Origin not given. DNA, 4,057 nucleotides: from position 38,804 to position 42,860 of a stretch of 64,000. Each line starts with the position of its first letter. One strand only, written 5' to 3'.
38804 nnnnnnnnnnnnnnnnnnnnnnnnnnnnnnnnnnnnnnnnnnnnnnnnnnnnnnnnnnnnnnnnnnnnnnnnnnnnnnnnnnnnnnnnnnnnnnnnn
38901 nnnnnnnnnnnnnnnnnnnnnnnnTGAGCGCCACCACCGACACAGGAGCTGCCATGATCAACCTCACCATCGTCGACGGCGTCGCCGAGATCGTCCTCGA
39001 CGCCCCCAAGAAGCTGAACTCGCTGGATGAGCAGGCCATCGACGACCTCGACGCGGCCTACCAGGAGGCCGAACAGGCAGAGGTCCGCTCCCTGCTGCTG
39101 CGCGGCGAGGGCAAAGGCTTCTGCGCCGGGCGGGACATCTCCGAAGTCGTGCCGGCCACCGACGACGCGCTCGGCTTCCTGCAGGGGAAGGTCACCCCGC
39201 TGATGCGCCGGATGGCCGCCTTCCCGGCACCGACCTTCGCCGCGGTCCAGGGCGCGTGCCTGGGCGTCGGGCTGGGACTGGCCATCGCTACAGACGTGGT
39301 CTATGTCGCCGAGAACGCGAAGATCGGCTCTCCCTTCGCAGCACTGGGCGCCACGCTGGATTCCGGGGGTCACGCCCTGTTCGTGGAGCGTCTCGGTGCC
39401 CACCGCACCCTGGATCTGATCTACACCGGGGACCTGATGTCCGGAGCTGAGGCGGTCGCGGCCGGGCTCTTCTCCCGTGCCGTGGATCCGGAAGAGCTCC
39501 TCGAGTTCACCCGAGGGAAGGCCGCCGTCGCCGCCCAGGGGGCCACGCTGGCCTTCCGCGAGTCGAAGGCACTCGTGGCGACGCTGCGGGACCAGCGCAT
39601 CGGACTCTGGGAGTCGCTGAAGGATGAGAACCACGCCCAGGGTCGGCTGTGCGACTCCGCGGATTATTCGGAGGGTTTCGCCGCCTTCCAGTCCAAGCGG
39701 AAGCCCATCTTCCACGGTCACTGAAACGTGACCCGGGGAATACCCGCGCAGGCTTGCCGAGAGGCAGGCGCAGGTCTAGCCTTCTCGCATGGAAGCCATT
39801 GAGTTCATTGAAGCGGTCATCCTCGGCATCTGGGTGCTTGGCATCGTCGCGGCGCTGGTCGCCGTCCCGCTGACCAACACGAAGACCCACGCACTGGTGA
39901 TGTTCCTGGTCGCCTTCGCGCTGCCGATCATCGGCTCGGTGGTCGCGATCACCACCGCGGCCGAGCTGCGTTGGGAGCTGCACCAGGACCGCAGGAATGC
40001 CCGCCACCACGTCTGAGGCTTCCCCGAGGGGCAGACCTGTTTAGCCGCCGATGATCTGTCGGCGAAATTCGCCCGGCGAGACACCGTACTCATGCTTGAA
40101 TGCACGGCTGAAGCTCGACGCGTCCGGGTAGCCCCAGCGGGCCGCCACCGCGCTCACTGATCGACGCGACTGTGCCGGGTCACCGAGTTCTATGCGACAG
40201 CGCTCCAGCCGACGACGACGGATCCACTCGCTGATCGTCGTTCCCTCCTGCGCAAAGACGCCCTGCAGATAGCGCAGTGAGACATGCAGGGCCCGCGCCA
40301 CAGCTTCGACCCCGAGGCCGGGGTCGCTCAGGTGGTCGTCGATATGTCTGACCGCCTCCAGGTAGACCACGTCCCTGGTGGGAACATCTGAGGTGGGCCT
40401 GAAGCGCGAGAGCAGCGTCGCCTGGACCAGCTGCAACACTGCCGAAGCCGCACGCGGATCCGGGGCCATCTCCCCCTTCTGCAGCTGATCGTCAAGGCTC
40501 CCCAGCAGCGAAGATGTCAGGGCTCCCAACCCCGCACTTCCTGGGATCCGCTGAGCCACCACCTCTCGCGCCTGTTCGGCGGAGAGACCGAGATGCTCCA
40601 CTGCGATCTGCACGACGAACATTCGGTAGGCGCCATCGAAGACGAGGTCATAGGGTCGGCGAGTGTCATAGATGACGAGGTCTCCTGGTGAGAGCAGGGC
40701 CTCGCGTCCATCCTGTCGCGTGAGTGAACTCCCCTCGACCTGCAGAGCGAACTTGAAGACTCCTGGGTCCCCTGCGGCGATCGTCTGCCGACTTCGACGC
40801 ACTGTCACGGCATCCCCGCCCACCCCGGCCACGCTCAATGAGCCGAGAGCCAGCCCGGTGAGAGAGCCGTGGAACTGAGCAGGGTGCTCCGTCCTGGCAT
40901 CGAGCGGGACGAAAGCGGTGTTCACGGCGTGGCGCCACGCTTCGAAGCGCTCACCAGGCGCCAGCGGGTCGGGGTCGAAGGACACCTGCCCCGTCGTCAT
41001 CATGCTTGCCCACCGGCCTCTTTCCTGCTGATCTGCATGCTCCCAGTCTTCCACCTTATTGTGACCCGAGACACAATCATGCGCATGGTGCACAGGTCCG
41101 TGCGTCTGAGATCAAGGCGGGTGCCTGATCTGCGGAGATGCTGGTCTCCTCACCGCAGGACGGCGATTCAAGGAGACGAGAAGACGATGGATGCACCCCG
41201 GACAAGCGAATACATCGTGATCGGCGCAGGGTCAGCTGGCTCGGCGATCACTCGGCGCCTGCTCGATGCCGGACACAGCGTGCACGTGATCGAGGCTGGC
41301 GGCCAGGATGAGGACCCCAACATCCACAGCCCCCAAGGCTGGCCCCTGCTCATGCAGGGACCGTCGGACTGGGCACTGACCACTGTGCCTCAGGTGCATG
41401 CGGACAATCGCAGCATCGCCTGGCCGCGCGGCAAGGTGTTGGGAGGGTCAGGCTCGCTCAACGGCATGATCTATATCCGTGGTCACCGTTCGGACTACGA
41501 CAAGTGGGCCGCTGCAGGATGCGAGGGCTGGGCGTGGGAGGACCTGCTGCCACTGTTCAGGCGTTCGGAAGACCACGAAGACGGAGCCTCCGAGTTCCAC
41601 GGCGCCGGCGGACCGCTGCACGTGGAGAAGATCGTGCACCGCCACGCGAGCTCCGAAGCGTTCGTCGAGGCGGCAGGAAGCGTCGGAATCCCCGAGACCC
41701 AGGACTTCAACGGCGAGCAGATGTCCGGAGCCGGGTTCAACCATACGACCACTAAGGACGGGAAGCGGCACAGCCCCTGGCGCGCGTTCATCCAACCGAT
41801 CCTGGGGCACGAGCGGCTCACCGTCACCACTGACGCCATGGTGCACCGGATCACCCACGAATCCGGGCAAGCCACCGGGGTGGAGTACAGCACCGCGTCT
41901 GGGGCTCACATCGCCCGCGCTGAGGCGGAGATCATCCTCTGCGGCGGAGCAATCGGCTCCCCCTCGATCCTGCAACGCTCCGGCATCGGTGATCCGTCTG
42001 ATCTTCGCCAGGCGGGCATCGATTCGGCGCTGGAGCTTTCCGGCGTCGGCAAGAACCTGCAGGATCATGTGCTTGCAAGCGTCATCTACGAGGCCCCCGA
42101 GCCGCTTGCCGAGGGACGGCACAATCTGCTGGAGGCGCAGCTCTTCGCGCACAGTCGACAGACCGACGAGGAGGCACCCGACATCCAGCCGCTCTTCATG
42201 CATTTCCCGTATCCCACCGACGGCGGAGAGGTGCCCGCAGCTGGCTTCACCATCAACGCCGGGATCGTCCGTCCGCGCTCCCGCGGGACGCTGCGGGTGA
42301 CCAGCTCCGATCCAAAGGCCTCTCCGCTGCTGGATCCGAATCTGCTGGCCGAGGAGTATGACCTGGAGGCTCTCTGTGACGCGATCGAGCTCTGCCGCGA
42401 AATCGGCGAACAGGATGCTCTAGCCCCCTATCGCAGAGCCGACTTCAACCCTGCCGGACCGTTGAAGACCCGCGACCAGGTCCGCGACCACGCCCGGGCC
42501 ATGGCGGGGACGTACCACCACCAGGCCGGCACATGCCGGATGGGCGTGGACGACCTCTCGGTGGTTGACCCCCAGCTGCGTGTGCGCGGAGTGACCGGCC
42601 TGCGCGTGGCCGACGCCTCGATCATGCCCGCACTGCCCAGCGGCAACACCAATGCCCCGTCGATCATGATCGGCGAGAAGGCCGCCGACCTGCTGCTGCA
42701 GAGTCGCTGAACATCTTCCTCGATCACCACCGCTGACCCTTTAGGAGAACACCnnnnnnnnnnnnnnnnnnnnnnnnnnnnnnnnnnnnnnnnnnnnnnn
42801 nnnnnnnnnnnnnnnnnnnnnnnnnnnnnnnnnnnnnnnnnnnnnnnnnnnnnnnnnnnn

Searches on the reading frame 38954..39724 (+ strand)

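Call 7: search_protein_families(library=ncbifam, proteins=[window:38954-39724:+])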
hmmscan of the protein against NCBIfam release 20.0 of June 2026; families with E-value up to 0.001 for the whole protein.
window:38954-39724:+ (256 aa): 70 families (the best 25 are shown)
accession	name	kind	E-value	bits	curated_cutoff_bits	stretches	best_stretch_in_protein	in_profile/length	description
TIGR02280.1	PaaB1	equivalog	1.2e-41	142.9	345.15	1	5-255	4-255/256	2-(1,2-epoxy-1,2-dihydrophenyl)acetyl-CoA isomerase PaaG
NF005804.0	PRK07659.1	equivalog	3e-40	138.3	311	1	2-255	8-259/260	enoyl-CoA hydratase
NF004781.0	PRK06127.1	subfamily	6.5e-40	137.5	291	1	6-256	17-269/269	enoyl-CoA hydratase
NF005803.0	PRK07658.1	equivalog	4e-39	134.6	313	1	2-255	4-256/257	enoyl-CoA hydratase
NF006107.0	PRK08258.1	equivalog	5e-39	134.2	330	1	3-255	20-276/277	enoyl-CoA hydratase family protein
NF008506.0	PRK11423.1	equivalog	1.4e-35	123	257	1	2-256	6-261/261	methylmalonyl-CoA decarboxylase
NF007239.0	PRK09674.1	equivalog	5.5e-35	121.1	371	1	8-255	12-256/257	2,3-dehydroadipyl-CoA hydratase PaaF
NF004635.0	PRK05981.1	equivalog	1.3e-34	119.9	351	1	2-255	6-265/266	enoyl-CoA hydratase/isomerase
NF051848.1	EnCoAHydtEchA19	equivalog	1.4e-34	119.8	400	1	11-255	11-257/258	enoyl-CoA hydratase EchA19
NF004796.0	PRK06144.1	subfamily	3.2e-34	118.6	272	1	2-255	10-261/262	enoyl-CoA hydratase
NF006007.0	PRK08138.1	subfamily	7.5e-34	117.3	355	1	7-255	15-260/261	enoyl-CoA hydratase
NF006109.0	PRK08260.1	subfamily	2.1e-33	115.9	320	2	85-255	107-277/296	enoyl-CoA hydratase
NF004517.0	PRK05862.1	equivalog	6e-33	114.4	396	1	8-254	12-255/257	enoyl-CoA hydratase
NF004475.0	PRK05809.1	subfamily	3.8e-32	111.8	394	1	4-254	8-258/260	short-chain-enoyl-CoA hydratase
NF005891.0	PRK07854.1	equivalog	7.5e-32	110.9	237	1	1-255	1-242/243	enoyl-CoA hydratase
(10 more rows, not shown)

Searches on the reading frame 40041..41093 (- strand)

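Call 7: search_protein_families(library=ncbifam, proteins=[window:40041-41093:-])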
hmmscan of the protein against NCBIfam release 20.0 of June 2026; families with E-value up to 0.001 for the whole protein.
window:40041-41093:- (350 aa): 24 families
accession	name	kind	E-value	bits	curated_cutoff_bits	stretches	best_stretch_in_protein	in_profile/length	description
NF007243.0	PRK09685.1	equivalog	3.2e-49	168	199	1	48-347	9-302/303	transcriptional regulator FeaR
NF049968.1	QhpR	equivalog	3.4e-14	52.7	250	1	248-344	191-284/284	AraC-like transcriptional regulator QhpR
NF007860.0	PRK10572.1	equivalog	8.9e-14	51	208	1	222-346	161-284/292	arabinose operon transcriptional regulator AraC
NF052534.1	RzbtTranRegRhrA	equivalog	1.8e-13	50.4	500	1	126-346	93-310/312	rhizobactin biosynthesis transcriptional regulator RhrA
TIGR04094.1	adjacent_YSIRK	equivalog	1.9e-10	40.3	200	1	247-344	290-383/383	YSIRK-targeted surface antigen transcriptional regulator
NF007584.0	PRK10219.1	equivalog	2.4e-10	40.7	174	1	247-346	10-106/107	superoxide response transcriptional regulator SoxS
NF012144.2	ramA_TF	equivalog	4.1e-10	40.1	180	1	247-346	10-106/108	RamA family antibiotic efflux transcriptional regulator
NF047788.1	TransRegPocR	equivalog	1.1e-09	38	500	1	245-347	192-291/296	transcriptional regulator PocR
NF047455.1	TF_Staph_AryK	equivalog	1.1e-08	33.8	850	1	246-346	161-258/759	transcriptional regulator AryK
NF006902.0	PRK09393.1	equivalog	2.8e-08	33.3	425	1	253-347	231-322/327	transcriptional regulator FtrA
NF041686.2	ant_diox_reg_AndR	equivalog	3.2e-08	33.6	350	1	118-343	85-317/321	anthranilate 1,2-dioxygenase regulatory protein AndR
NF010028.0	PRK13503.1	equivalog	4.5e-08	32.8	288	1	246-346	175-272/278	HTH-type transcriptional activator RhaS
NF050186.1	TransRegGliRPseudo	equivalog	2.1e-07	30.6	570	1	261-346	254-336/338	AraC family transcriptional regulator GliR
NF010026.0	PRK13501.1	equivalog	4.7e-07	29.3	363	1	272-348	205-279/290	HTH-type transcriptional activator RhaR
NF040475.1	chlor_reg_RclR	equivalog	1.3e-06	28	400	1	261-347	195-279/284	reactive chlorine-specific transcriptional regulator RclR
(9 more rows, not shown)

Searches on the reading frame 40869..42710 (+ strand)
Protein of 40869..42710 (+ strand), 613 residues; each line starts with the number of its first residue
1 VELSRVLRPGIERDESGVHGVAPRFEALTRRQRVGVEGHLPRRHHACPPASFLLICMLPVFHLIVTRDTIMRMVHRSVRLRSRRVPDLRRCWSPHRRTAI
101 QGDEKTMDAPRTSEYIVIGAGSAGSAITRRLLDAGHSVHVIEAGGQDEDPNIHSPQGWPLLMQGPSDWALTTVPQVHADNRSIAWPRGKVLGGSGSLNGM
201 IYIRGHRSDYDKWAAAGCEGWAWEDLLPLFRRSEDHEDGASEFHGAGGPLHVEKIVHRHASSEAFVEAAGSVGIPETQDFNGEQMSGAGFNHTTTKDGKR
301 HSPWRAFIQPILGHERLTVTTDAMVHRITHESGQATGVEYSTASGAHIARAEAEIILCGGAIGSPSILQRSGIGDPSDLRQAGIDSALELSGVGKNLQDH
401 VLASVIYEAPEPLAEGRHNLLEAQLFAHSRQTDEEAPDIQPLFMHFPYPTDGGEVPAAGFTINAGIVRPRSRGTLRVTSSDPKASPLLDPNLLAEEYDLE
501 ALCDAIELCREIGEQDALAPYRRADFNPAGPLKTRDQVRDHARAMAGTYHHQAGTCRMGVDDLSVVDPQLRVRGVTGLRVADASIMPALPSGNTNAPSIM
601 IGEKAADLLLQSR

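Call 7: search_protein_families(library=ncbifam, proteins=[window:40869-42710:+])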
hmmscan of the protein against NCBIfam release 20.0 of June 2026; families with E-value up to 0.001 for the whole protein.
window:40869-42710:+ (613 aa): 8 families
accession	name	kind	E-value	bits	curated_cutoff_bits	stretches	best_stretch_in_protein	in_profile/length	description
NF002550.0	PRK02106.1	subfamily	6.5e-146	487.1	605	2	112-413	5-312/563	choline dehydrogenase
TIGR01810.1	betA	equivalog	6e-122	408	732.1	2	114-413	1-305/532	choline dehydrogenase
TIGR03970.1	mycofact_MftG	equivalog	5e-88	296.2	387.45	1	114-609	2-486/487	mycofactocin dehydrogenase MftG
TIGR04542.1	GMC_mycofac_2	equivalog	6.9e-32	111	400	2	116-378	3-242/425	mycofactocin system GMC family oxidoreductase MftG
NF038210.1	GMC_mycofac_3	equivalog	3.7e-23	82.1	300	2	116-215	2-94/418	mycofactocin system GMC family oxidoreductase MftG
NF058674.1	CholsOxChoxAB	equivalog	0.00056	18.5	850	0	114-150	7-43/535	cholesterol oxidase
NF002480.1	PRK01747.1-1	equivalog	0.00057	18.4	540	0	110-144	246-280/645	bifunctional tRNA (5-methylaminomethyl-2-thiouridine)(34)-methyltransferase MnmC2/FAD-dependent 5-carboxymethylaminomethyl-2-thiouridine(34)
TIGR02462.1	pyranose_ox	equivalog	0.00072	18.6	544.9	0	547-606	480-540/548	pyranose oxidase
